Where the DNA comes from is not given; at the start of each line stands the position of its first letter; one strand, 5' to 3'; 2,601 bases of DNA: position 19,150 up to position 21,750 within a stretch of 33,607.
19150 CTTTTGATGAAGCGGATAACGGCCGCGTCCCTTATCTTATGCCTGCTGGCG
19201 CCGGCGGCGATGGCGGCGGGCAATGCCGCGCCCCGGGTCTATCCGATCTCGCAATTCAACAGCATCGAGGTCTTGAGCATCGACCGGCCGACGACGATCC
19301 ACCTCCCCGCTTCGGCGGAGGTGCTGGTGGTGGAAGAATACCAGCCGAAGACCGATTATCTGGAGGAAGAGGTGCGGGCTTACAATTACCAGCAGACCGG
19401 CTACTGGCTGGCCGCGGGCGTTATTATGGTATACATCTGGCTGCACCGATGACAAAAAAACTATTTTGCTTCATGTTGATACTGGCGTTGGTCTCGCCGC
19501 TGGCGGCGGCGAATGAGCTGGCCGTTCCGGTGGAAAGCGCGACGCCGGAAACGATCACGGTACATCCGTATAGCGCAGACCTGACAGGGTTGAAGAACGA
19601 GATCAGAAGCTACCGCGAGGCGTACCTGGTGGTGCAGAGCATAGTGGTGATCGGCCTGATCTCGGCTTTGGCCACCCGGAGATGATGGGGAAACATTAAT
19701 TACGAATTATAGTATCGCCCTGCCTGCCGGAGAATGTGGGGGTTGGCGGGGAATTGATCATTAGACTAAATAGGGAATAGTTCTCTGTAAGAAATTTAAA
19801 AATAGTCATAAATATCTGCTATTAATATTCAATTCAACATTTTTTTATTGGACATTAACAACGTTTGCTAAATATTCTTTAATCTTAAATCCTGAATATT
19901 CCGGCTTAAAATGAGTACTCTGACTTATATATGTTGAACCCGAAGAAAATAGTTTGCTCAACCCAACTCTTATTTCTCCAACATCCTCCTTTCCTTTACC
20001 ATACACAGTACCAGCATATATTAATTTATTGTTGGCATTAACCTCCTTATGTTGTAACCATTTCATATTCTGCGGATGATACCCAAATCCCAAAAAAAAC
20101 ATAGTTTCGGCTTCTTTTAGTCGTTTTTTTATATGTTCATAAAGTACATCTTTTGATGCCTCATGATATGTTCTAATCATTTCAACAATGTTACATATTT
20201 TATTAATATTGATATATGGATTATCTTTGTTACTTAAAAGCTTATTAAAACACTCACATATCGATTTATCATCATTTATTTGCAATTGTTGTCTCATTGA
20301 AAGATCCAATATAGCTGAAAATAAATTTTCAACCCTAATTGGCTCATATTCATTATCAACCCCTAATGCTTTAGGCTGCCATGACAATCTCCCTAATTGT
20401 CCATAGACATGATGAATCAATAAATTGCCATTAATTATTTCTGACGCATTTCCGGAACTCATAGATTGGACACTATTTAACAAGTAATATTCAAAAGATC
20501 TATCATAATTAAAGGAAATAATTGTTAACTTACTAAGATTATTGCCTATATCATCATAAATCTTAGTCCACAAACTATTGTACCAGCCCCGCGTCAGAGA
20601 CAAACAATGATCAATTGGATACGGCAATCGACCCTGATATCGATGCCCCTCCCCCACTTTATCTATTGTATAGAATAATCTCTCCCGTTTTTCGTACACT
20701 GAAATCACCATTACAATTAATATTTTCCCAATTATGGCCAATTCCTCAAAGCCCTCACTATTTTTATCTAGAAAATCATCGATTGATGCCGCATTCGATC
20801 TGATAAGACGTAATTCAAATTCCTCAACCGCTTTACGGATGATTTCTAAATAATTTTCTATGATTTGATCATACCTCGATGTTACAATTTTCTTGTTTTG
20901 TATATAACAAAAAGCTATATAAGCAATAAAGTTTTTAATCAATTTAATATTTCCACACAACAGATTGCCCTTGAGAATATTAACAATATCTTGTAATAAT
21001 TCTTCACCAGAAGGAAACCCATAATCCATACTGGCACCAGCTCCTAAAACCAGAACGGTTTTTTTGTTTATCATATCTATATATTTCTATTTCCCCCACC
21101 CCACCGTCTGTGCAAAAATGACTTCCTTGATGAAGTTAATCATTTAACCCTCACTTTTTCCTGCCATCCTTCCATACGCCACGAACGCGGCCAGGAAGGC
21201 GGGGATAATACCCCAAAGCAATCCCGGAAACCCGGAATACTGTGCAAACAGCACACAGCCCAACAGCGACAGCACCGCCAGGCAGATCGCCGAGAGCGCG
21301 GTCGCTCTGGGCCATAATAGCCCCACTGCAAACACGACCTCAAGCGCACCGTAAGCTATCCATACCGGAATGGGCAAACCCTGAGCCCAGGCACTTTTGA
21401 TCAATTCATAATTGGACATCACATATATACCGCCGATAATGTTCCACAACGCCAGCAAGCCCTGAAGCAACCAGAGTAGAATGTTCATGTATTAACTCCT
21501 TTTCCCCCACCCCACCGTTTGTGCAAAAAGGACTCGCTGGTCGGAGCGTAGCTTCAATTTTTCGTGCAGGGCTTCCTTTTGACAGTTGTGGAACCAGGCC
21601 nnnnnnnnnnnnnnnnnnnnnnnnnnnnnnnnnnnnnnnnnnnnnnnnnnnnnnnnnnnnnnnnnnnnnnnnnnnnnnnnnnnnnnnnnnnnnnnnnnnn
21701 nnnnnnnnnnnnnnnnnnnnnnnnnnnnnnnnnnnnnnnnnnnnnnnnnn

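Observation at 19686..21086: AT-rich 1.4 kb island with a lone SIR2_2-like gene: candidate single-gene NADase defence module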

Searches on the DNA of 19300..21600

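Call 74: search_rna_families(source=window, start=19300, end=21600, threshold=evalue, max_evalue=1)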
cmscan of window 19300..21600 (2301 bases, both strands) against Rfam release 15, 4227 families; matches with E-value up to 1: 1.
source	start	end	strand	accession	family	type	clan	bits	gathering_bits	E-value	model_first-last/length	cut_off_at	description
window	21192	21254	+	RF00176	Tombus_3_IV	Cis-reg;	-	22.4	33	0.086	1-92/92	no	Tombusvirus 3' UTR region IV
